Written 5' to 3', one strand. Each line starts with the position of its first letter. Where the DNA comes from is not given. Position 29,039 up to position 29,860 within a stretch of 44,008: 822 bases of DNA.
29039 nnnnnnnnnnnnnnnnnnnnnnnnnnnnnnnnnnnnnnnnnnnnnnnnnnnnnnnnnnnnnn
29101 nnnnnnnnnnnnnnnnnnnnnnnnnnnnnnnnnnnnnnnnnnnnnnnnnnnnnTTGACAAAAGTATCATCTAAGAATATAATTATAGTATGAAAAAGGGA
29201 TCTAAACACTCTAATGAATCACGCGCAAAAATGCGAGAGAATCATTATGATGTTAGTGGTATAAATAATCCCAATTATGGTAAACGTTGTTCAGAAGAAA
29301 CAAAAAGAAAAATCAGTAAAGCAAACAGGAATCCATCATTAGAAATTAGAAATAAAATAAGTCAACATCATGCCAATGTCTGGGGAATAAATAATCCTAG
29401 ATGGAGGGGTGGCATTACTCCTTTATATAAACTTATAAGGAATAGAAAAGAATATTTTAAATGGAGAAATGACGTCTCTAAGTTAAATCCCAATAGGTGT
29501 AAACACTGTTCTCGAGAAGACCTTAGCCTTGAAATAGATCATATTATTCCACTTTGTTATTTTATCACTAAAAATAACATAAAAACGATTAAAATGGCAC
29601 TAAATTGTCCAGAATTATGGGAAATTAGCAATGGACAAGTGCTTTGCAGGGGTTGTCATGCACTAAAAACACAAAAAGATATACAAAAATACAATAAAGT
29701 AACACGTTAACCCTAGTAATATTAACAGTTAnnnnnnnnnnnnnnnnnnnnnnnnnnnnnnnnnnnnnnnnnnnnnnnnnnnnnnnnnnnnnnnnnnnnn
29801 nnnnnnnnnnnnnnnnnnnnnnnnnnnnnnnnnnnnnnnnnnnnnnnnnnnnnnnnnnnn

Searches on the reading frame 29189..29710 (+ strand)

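Call 33: search_protein_families(library=pfam, proteins=[window:29189-29710:+], max_evalue=0.01)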
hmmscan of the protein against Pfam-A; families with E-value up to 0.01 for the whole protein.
window:29189-29710:+ (173 aa): 2 families
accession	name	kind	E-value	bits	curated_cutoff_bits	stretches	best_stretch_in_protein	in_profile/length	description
PF07460.16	NUMOD3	-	3.8e-11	43.2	20.4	1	4-43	1-37/37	NUMOD3 motif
PF01844.29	HNH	-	6.5e-05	23.4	21.4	0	104-122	1-22/47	HNH endonuclease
